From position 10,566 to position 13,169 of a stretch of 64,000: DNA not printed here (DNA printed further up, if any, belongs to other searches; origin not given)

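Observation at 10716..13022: SMC homolog of only ~770 aa with no recognisable hinge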

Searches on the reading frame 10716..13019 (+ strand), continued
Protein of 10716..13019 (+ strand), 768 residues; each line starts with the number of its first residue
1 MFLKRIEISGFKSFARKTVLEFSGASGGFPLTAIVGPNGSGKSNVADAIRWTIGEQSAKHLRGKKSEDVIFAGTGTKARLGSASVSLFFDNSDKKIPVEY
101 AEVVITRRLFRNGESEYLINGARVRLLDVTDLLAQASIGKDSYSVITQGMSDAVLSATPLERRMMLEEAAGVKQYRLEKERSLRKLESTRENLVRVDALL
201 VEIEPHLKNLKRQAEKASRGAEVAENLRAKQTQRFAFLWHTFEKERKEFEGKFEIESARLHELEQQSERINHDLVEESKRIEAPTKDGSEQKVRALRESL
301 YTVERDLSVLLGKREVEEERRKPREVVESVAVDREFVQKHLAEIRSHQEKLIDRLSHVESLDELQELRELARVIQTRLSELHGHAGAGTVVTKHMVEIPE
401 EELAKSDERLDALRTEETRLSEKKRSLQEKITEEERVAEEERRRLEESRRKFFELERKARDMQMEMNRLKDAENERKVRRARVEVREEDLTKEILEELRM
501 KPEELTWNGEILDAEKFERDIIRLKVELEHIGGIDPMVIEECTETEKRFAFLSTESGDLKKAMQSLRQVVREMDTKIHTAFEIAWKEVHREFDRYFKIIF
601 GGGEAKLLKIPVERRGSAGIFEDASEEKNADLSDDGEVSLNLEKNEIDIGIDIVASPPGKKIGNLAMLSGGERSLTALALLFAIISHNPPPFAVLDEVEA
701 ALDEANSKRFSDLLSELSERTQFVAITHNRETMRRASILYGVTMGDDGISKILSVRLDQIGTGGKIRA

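Call 30: search_protein_representatives(protein=window:10716-13019:+)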
Query: 768 residues. Proteins with E-value up to 0.001 (for the whole library): 31297; up to 1e-10: 23192; up to 1e-30: 13722. The best 150 are listed.
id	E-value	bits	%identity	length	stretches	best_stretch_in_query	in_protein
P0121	2.3e-228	776.4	53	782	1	1-766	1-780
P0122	2.8e-202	690.2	51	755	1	2-761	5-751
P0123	3.9e-188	643.5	56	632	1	133-765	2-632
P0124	8.5e-180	615.9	44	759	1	1-761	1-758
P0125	4.9e-178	610.1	47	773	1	1-766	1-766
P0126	3.9e-174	597.2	45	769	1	1-760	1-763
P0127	1.8e-170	585.1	44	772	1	1-757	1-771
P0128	2.5e-170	584.6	47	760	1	1-759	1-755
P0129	4.9e-166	570.4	43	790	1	1-767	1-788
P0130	3.3e-165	567.7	43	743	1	1-761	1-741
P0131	6.9e-162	556.7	45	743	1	1-758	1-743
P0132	1.2e-157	542.7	44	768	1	1-759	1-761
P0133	6.5e-157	540.3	44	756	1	1-759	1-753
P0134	7.5e-157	540.1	43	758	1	1-759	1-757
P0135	3.5e-154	531.3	43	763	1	1-758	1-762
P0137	4.9e-152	524.2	42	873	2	1-320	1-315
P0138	1.5e-151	522.6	42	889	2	1-356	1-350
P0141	2.0e-150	518.9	40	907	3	1-350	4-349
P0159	1.6e-143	496.0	46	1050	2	1-278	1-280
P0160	1.2e-142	493.2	41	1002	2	1-324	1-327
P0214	2.1e-135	469.2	42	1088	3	443-760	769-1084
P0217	4.0e-135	468.3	39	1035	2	1-378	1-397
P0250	3.5e-130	451.9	41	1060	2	1-266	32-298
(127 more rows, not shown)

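Call 38: find_encoding_contigs(protein=P0086, flank=10000, max_places=2)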
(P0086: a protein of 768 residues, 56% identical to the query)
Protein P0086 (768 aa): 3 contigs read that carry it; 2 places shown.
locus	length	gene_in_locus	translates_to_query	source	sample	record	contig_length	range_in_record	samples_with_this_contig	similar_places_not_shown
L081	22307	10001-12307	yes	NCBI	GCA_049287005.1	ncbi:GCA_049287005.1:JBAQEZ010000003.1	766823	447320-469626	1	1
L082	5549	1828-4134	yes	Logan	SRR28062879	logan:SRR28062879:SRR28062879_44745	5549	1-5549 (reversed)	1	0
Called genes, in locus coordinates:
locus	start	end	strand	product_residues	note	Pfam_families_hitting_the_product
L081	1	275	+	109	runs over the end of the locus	PF03819:MazG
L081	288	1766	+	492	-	PF02934:GatB_N, PF02637:GatB_Yqey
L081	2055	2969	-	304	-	PF01745:IPT, PF01715:IPPT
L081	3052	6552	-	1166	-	PF02811:PHP, PF07733:DNA_pol3_alpha, PF17657:DNA_pol3_finger, PF14579:HHH_6, PF01336:tRNA_anti-codon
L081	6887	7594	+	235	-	PF01351:RNase_HII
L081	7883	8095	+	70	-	PF01783:Ribosomal_L32p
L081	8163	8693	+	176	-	PF01029:NusB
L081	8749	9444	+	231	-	PF22935:RM44_endonuclase (weak), PF14622:Ribonucleas_3_3, PF00636:Ribonuclease_3, PF00035:dsrm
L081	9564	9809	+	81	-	-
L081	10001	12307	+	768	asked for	PF02463:SMC_N, PF13175:AAA_15, PF13476:AAA_23, PF13304:AAA_21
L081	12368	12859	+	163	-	PF00886:Ribosomal_S16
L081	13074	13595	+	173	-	PF00466:Ribosomal_L10, PF27436:RL10_C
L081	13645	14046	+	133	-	PF16320:Ribosomal_L12_N, PF00542:Ribosomal_L12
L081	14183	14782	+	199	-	PF09335:VTT_dom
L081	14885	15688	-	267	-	-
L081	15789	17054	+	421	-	PF00070:Pyr_redox (faint), PF00890:FAD_binding_2, PF01134:GIDA (weak), PF01494:FAD_binding_3 (weak), PF03486:HI0933_like, PF07992:Pyr_redox_2 (weak), PF12831:FAD_oxidored, PF22780:HI0933_like_1st, +3 more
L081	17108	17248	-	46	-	-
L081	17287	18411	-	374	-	PF02353:CMAS, PF13489:Methyltransf_23, PF01728:FtsJ (faint), PF05175:MTS (weak), PF08241:Methyltransf_11, PF08242:Methyltransf_12, PF13649:Methyltransf_25, PF13847:Methyltransf_31 (weak)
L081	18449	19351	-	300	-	PF02729:OTCace_N, PF00185:OTCace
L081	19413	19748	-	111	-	-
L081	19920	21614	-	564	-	PF13191:AAA_16 (weak), PF13604:AAA_30, PF13173:AAA_14 (weak), PF13177:DNA_pol3_delta2, PF13401:AAA_22 (weak), PF00004:AAA, PF22608:DNAX_ATPase_lid, PF12169:DNA_pol3_gamma3 (weak), +3 more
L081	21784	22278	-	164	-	PF04138:GtrA_DPMS_TM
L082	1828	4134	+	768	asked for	PF02463:SMC_N, PF13175:AAA_15, PF13476:AAA_23, PF13304:AAA_21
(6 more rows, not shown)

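Call 43: fold_search(model_id=the predicted structure, library=pdb)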
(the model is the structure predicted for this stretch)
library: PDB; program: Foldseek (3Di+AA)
matches with E <= 10: 1529; with E <= 0.001: 192
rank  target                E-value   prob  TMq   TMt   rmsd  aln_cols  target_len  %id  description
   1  5xei                  5.1e-32  1.00  0.48  0.68  41.6       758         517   22  Crystal structure of the Smc head domain with a coiled coil and joint derived from Pyrococcus yayanosii (released 2017-06-07)
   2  5xns_A                9.5e-26  1.00  0.43  0.79  12.5       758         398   19  Crystal structure of the Smc head domain with an extended coiled coil bound to the C-terminal domain of ScpA derived f (released 2017-08-02)
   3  5xg3_B                6.7e-25  1.00  0.45  0.89  24.4       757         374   24  Crystal structure of the ATPgS-engaged Smc head domain with an extended coiled coil bound to the C-terminal domain of  (released 2017-06-07)
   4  5h68_B                5.0e-24  1.00  0.39  0.87   9.1       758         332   22  Crystal structure of an engaged dimer of the Geobacillus stearothermophilus SMC head domain (released 2017-03-15)
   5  5h68_A                4.1e-23  1.00  0.38  0.87   7.0       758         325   22  Crystal structure of an engaged dimer of the Geobacillus stearothermophilus SMC head domain (released 2017-03-15)
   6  7w1m_B                6.9e-23  1.00  0.50  0.71  41.4       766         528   19  Cryo-EM structure of human cohesin-CTCF-DNA complex (released 2023-05-31)
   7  7qen_A                1.1e-22  1.00  0.45  0.71  45.7       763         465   18  S.c. Condensin core in DNA- and ATP-bound state (released 2022-06-15)
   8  6wge_B                7.0e-22  1.00  0.50  0.76  38.4       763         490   18  Cryo-EM structure of human Cohesin-NIPBL-DNA complex without STAG1 (released 2020-05-20)
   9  6wg3_B                1.3e-21  1.00  0.50  0.55  43.0       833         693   19  Cryo-EM structure of human Cohesin-NIPBL-DNA complex (released 2020-05-20)
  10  5xg3_A                1.4e-21  1.00  0.43  0.87  28.5       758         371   23  Crystal structure of the ATPgS-engaged Smc head domain with an extended coiled coil bound to the C-terminal domain of  (released 2017-06-07)
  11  4i99_B                2.2e-21  1.00  0.38  0.88  12.8       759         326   16  Crystal structure of the SmcHead bound to the C-winged helix domain of ScpA (released 2013-01-30)
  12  7q2x_A                3.6e-21  1.00  0.44  0.75  36.0       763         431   16  Cryo-EM structure of clamped S.cerevisiae condensin-DNA complex (Form I) (released 2022-03-23)
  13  8roh_A                9.3e-21  1.00  0.40  0.72  24.0       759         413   16  Human cohesin SMC3-HD(EQ)/RAD21-N complex - Apo conformation (released 2024-09-11)
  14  4i99_A                1.1e-20  1.00  0.39  0.89   6.5       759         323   16  Crystal structure of the SmcHead bound to the C-winged helix domain of ScpA (released 2013-01-30)
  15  8roj_A                2.7e-20  1.00  0.40  0.72  18.9       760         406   16  Human cohesin SMC3-HD/RAD21-N complex - ADP-Mg-bound conformation (released 2024-09-11)
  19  3zgx_B                5.6e-20  1.00  0.39  0.80  14.0       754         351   21  Crystal structure of the kleisin-N SMC interface in prokaryotic condensin (released 2013-01-30)
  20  3zgx_A                6.9e-20  1.00  0.38  0.80  14.2       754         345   21  Crystal structure of the kleisin-N SMC interface in prokaryotic condensin (released 2013-01-30)
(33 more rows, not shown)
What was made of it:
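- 11913..12515 (+): C-terminal arm helix (aa 400-600), with the joint discontinuity at aa 499-537 (12210-12326). Foldseek top hit is 5xei, 'Smc head with coiled coil and joint', 5e-32 (call 43).
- On Bacterial Smc (Smc-ScpAB): 5xei (head + coiled coil + joint) is the top Foldseek hit (call 43).
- Joint and head match 5xei at 5e-32 (call 43).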

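Call 59: list_cluster_members(proteins=[P0159, P0160, P0214, P0217, P0137, P0138, P0141, P0124, P0130, P0250])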
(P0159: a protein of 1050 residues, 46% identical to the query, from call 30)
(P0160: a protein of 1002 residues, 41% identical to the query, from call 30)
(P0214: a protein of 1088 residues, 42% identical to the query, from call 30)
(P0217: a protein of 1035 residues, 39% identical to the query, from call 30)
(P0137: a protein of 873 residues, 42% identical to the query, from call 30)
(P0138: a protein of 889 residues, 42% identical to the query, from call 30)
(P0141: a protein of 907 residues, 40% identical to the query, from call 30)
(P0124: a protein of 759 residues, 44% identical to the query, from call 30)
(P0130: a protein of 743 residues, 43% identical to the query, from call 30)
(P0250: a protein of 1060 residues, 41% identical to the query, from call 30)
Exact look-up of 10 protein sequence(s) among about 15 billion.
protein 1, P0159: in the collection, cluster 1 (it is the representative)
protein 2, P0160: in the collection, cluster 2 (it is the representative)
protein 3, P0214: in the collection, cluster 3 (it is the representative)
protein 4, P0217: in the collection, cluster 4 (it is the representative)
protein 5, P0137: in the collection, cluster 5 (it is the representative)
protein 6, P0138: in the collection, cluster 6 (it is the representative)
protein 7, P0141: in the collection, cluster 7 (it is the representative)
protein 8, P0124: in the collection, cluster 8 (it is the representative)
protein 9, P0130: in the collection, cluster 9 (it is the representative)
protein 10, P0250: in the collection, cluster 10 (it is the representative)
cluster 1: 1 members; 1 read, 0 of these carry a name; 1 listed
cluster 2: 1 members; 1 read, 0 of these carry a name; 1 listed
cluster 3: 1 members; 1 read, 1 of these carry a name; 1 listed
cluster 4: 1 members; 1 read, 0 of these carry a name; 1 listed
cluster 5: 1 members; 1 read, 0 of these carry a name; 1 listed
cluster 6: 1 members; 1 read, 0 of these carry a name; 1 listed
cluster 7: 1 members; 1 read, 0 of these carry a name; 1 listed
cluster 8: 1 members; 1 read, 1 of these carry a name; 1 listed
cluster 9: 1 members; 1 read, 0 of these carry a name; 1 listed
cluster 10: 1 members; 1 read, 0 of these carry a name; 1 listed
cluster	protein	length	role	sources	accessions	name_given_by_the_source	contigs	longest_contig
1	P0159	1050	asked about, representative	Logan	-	-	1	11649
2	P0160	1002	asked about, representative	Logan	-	-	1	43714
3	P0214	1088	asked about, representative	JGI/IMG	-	chromosome segregation protein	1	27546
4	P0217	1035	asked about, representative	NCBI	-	-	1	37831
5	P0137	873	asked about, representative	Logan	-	-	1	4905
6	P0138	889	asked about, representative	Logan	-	-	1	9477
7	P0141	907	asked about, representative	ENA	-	-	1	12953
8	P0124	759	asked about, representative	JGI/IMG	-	chromosome segregation protein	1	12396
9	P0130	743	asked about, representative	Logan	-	-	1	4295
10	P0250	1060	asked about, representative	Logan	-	-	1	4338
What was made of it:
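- Tried and rejected: Taxonomy of the 50%-cluster representatives via list_cluster_members: no names were returned (call 59).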

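Call 63: find_encoding_contigs(protein=P0015, flank=10000, max_places=1)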
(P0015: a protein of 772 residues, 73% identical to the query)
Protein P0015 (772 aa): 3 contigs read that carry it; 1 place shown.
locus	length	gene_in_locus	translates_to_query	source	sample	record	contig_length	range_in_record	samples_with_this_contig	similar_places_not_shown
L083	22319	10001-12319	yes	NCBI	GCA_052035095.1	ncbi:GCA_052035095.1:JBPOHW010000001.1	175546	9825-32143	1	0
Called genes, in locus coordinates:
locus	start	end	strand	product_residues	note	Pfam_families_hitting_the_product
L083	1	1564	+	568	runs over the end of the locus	PF01368:DHH, PF02272:DHHA1, PF17768:RecJ_OB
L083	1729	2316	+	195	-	-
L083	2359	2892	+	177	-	PF00075:RNase_H (weak), PF13456:RVT_3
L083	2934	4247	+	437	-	PF25919:BSH_CusB (faint), PF00364:Biotin_lipoyl (faint), PF25917:BSH_RND, PF25984:BSH_YknX (weak), PF25954:Beta-barrel_RND_2, PF26002:Beta-barrel_AprE, PF25967:RND-MFP_C (weak)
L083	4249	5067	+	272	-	PF00005:ABC_tran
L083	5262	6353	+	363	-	PF00226:DnaJ, PF01556:DnaJ_C, PF00684:DnaJ_CXXCXGXG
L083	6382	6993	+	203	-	PF00072:Response_reg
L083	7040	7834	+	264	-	PF02673:BacA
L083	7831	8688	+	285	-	PF00763:THF_DHG_CYH, PF02882:THF_DHG_CYH_C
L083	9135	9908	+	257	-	PF00142:Fer4_NifH (weak), PF01656:CbiA, PF02374:ArsA_ATPase, PF06564:CBP_BcsQ, PF07015:VirC1 (faint), PF09140:MipZ, PF10609:ParA (weak), PF13614:AAA_31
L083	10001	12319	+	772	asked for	PF02463:SMC_N, PF13175:AAA_15, PF13476:AAA_23, PF13304:AAA_21 (weak)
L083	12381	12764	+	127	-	PF00886:Ribosomal_S16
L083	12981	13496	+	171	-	PF00466:Ribosomal_L10, PF27436:RL10_C (weak)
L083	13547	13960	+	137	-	PF16320:Ribosomal_L12_N, PF00542:Ribosomal_L12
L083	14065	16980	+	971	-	PF10101:DUF2339, PF02412:TSP_3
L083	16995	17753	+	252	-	-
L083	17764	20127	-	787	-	-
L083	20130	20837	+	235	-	-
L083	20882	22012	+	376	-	PF02646:RmuC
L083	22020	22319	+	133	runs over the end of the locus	-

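Call 64: find_encoding_contigs(protein=P0040, flank=10000, max_places=1)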
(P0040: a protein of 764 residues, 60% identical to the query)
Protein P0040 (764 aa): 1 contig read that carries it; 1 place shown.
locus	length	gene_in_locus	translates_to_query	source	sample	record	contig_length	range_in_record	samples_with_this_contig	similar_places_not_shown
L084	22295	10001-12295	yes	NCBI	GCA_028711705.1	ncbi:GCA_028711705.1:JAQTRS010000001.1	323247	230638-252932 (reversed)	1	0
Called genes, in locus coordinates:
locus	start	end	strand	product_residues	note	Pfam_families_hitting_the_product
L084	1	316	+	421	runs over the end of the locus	PF03952:Enolase_N, PF00113:Enolase_C, PF13378:MR_MLE_C (weak)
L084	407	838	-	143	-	-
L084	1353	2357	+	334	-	PF00294:PfkB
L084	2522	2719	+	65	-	PF00313:CSD, PF08206:OB_RNB (weak)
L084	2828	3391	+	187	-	PF00908:dTDP_sugar_isom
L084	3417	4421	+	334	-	PF01073:3Beta_HSD, PF01370:Epimerase, PF02719:Polysacc_synt_2, PF04321:RmlD_sub_bind, PF07993:NAD_binding_4, PF13460:NAD_binding_10, PF16363:GDP_Man_Dehyd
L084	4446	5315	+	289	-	PF01370:Epimerase, PF04321:RmlD_sub_bind, PF07993:NAD_binding_4 (faint), PF16363:GDP_Man_Dehyd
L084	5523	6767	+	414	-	PF00464:SHMT, PF00155:Aminotran_1_2, PF01212:Beta_elim_lyase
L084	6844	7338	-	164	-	PF02600:DsbB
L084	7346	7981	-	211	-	PF01786:AOX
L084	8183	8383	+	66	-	PF01783:Ribosomal_L32p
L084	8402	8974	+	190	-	PF01029:NusB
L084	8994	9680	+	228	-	PF22935:RM44_endonuclase, PF14622:Ribonucleas_3_3, PF00636:Ribonuclease_3, PF00035:dsrm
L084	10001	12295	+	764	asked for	PF02463:SMC_N, PF13175:AAA_15, PF13476:AAA_23, PF13304:AAA_21 (weak)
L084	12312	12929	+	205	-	PF09335:VTT_dom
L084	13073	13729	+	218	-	-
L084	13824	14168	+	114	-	PF00886:Ribosomal_S16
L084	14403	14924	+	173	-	PF00466:Ribosomal_L10, PF27436:RL10_C (weak)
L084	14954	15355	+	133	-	PF16320:Ribosomal_L12_N, PF00542:Ribosomal_L12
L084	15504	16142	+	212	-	PF09335:VTT_dom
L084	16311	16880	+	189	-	PF04542:Sigma70_r2, PF08281:Sigma70_r4_2, PF04545:Sigma70_r4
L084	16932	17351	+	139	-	-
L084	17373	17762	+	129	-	-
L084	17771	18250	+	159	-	-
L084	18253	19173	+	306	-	PF02424:ApbE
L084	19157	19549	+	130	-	-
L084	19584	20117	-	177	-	PF18856:baeRF_family12 (weak), PF10116:Host_attach (weak)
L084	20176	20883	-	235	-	PF04055:Radical_SAM, PF13353:Fer4_12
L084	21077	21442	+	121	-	-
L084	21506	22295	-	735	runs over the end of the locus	PF03477:ATP-cone, PF13597:NRDD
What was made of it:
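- rpsP lies downstream (calls 38, 63, 64).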
